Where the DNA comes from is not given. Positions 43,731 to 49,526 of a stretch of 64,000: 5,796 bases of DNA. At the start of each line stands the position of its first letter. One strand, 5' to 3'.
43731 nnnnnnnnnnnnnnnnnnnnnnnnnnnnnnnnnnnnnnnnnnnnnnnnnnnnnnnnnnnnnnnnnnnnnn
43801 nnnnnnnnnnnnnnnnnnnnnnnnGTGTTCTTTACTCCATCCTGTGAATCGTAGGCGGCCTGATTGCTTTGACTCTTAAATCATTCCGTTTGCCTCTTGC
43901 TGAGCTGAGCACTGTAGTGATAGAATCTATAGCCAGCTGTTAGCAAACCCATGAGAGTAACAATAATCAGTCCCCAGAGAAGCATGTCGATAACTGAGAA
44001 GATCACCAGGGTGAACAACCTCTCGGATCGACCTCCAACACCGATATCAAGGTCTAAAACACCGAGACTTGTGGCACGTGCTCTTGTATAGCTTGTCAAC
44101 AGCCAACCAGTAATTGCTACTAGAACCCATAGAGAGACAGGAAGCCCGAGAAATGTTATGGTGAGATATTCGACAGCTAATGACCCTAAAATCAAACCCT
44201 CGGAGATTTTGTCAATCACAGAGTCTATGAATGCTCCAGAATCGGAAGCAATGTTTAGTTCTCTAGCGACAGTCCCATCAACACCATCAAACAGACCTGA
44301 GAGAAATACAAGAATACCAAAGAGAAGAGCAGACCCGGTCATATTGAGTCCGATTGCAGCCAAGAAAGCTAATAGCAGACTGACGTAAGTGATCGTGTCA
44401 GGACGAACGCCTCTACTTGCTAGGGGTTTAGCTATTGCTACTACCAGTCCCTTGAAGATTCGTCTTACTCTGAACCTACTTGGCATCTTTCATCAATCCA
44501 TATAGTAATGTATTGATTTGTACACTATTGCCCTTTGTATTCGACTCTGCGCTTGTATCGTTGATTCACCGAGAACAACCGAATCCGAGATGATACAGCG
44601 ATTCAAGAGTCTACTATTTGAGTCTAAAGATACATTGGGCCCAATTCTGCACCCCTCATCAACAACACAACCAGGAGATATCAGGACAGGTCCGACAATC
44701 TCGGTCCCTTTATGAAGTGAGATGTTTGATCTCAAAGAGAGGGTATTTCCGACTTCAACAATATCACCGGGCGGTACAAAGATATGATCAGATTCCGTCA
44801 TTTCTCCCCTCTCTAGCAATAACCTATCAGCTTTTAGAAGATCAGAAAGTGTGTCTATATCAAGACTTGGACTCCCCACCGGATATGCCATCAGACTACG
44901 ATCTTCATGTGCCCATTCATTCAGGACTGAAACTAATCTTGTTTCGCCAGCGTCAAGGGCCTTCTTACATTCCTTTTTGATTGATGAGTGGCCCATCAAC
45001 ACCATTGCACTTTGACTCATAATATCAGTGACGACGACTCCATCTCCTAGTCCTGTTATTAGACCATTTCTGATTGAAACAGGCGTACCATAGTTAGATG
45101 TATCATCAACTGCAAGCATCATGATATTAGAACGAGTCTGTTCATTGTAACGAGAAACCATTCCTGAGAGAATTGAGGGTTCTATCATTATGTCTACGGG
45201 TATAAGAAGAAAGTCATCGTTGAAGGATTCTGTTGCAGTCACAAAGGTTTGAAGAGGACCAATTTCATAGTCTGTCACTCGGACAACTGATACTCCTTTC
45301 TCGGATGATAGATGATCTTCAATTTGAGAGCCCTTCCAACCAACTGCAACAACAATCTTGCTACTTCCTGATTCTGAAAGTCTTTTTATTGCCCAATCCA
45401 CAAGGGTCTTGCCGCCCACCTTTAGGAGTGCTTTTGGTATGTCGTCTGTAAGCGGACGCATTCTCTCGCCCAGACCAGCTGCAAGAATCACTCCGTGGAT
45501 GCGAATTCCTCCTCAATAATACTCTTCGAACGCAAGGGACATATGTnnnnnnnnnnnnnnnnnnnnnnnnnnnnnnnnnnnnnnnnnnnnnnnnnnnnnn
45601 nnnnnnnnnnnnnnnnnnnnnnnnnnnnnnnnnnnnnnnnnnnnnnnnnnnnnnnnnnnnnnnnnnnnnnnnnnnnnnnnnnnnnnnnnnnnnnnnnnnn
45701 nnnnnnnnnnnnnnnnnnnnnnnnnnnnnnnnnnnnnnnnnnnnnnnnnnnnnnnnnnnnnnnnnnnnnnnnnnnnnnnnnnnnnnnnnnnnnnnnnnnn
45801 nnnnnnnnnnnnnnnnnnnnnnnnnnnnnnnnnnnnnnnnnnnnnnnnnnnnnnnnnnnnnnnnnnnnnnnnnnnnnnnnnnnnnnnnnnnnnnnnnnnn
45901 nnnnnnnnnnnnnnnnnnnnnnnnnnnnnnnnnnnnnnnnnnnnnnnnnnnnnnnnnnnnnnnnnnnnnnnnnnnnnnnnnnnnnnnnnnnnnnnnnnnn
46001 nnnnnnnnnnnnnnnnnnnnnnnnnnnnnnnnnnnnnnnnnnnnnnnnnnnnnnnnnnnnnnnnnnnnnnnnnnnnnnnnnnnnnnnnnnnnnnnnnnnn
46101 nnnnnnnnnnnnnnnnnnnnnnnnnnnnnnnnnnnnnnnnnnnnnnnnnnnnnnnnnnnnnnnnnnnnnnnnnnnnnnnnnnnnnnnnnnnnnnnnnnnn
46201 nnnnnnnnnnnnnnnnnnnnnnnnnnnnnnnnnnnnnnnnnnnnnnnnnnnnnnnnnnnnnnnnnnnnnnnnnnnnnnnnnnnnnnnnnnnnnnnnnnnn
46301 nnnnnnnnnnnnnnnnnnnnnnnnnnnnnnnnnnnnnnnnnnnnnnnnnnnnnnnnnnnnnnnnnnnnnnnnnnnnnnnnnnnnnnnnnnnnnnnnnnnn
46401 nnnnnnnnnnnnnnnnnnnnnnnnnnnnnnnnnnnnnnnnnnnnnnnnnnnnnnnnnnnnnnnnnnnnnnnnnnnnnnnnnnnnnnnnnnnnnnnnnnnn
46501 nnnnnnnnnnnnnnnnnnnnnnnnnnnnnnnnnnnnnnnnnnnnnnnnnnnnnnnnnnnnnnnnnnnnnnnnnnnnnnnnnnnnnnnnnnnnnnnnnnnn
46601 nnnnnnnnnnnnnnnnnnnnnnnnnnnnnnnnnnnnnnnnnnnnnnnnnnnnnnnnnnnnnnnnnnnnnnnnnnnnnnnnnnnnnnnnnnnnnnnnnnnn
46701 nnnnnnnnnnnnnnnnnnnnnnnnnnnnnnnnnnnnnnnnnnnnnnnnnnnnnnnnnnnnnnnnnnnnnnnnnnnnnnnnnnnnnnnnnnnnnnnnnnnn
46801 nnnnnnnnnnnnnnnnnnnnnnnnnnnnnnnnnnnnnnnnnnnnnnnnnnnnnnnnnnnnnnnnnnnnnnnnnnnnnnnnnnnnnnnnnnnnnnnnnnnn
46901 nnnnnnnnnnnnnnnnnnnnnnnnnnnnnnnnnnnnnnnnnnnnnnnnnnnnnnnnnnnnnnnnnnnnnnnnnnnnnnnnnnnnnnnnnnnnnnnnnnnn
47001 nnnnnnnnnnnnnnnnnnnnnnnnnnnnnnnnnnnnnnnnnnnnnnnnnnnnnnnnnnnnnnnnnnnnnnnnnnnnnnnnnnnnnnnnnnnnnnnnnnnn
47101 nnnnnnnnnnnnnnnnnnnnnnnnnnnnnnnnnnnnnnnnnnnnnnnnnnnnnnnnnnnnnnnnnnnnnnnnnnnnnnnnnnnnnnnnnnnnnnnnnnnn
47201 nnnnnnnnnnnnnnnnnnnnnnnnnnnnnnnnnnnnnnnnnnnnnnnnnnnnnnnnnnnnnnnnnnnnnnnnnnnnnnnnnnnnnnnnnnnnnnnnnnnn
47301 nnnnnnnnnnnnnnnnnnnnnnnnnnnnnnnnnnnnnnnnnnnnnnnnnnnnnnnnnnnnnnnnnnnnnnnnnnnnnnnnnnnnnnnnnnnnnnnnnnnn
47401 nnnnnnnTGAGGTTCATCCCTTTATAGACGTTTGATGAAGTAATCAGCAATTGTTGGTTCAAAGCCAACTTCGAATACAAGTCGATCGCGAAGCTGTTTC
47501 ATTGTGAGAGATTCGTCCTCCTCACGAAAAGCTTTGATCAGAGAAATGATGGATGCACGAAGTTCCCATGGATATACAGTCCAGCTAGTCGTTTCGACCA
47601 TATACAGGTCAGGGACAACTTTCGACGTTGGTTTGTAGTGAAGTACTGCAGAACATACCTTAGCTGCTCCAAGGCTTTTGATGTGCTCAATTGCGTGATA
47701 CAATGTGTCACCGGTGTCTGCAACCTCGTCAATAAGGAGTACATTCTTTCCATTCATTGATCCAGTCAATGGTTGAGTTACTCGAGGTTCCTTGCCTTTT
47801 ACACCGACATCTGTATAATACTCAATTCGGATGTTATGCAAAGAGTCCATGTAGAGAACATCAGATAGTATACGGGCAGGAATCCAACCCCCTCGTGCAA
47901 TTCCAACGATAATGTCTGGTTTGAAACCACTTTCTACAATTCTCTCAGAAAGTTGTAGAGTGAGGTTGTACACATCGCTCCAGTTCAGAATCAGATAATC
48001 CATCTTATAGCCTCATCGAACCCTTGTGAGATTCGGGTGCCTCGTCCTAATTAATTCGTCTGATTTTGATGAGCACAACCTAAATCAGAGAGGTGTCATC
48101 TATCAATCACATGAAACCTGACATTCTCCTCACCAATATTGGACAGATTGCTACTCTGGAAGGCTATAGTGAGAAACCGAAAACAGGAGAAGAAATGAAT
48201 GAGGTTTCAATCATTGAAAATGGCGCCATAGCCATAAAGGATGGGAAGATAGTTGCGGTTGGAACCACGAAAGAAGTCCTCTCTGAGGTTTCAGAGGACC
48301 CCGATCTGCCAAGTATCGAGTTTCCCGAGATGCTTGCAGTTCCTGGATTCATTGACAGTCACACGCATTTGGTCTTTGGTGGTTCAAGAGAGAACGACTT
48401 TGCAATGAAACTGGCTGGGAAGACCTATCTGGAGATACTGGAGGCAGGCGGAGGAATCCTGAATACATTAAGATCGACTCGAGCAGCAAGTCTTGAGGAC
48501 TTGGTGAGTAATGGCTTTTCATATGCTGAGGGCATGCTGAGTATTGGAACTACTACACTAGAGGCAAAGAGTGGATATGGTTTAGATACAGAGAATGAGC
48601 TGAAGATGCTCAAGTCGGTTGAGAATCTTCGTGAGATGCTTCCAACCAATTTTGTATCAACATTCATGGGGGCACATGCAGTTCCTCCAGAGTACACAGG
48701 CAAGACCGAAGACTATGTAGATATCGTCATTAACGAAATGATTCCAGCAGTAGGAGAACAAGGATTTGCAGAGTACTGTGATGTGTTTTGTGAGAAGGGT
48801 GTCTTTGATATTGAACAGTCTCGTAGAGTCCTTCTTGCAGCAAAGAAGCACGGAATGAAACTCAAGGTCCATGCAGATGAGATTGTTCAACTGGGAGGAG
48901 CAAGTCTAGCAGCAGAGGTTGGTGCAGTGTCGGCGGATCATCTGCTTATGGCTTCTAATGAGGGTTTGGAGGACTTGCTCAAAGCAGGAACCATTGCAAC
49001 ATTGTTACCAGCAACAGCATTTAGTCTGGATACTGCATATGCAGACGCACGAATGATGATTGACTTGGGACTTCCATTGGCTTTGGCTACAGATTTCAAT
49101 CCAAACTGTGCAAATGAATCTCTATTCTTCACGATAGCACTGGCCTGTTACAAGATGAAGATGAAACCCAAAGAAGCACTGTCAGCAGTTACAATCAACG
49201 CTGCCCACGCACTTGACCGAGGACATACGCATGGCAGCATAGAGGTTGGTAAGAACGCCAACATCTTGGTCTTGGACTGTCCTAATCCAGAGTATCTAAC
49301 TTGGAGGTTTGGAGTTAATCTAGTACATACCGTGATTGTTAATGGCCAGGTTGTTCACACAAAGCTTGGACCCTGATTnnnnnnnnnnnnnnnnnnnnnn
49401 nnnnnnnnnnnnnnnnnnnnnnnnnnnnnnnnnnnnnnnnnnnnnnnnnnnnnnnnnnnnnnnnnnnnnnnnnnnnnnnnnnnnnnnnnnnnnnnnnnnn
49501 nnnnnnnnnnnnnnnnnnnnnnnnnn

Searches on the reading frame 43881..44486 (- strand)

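Call 23: search_protein_families(library=pfam, proteins=[window:43881-44486:-], max_evalue=0.001)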
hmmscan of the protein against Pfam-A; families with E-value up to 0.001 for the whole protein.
window:43881-44486:- (201 aa): 1 family
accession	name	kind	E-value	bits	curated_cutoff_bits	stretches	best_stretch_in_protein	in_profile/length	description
PF01066.26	CDP-OH_P_transf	-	2.5e-13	51.1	22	1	29-173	4-137/152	CDP-alcohol phosphatidyltransferase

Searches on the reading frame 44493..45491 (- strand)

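Call 23: search_protein_families(library=pfam, proteins=[window:44493-45491:-], max_evalue=0.001)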
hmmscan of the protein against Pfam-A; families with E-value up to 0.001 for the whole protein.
window:44493-45491:- (332 aa): 7 families
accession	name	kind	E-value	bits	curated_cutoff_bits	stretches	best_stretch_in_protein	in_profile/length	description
PF12804.13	NTP_transf_3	-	1.5e-17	64.6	27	1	2-141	3-134/160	MobA-like NTP transferase domain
PF00483.29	NTP_transferase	-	4.4e-12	46.5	21.2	1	1-136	3-148/245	Nucleotidyl transferase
PF01128.25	IspD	-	6.8e-07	29.7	27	1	2-131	5-133/221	2-C-methyl-D-erythritol 4-phosphate cytidylyltransferase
PF00132.30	Hexapep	-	3.5e-06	26.9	27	0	274-308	1-35/36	Bacterial transferase hexapeptide (six repeats)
PF24894.1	Hexapep_GlmU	-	1.7e-05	25.3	23.3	1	269-327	19-75/104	GlmU-like, C-terminal hexapeptide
PF25087.1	GMPPB_C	-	3.5e-05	23.9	39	1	265-323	1-59/110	GMPPB C-terminal domain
PF25084.1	LbH_EIF2B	-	4.3e-05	23.9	54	1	253-321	18-84/105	EIF2B subunit epsilon LbH domain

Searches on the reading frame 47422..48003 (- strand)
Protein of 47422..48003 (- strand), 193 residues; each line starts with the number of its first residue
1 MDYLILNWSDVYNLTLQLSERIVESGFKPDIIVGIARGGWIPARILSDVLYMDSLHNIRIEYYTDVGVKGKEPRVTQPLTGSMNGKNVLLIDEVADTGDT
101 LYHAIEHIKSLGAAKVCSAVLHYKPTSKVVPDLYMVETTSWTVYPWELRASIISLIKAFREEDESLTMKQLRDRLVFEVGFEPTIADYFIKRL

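Call 23: search_protein_families(library=pfam, proteins=[window:47422-48003:-], max_evalue=0.001)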
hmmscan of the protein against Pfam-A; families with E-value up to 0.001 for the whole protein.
window:47422-48003:- (193 aa): 2 families
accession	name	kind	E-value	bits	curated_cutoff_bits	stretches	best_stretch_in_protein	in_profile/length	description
PF00156.33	Pribosyltran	-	9.5e-23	80.7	26.3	1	14-147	14-152/158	Phosphoribosyl transferase domain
PF14681.12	UPRTase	-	0.00072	19.5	27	1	31-114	69-149/206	Uracil phosphoribosyltransferase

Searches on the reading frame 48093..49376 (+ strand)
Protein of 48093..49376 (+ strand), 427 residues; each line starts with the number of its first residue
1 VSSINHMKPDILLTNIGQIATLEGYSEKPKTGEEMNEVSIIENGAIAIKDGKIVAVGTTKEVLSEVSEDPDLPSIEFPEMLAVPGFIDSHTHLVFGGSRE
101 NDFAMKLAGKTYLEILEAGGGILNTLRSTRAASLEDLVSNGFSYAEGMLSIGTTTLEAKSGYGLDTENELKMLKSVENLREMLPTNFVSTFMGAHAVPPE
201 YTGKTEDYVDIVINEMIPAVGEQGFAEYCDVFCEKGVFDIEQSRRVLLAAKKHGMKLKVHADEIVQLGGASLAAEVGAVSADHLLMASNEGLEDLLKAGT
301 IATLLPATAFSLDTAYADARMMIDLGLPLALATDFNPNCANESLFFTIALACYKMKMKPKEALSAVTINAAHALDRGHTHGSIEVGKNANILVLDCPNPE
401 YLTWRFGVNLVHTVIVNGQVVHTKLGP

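Call 23: search_protein_families(library=pfam, proteins=[window:48093-49376:+], max_evalue=0.001)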
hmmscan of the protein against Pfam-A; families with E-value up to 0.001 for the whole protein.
window:48093-49376:+ (427 aa): 3 families
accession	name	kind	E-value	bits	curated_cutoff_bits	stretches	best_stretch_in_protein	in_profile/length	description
PF01979.26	Amidohydro_1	-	1.7e-22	80.6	25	1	82-421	2-345/345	Amidohydrolase family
PF07969.17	Amidohydro_3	-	1.2e-17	65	29.7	1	203-422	227-472/472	Amidohydrolase family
PF22039.1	HUTI_composite_bact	-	2.3e-05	24.4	25.5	1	44-63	1-20/26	Imidazolonepropionase-like composite domain, bacteria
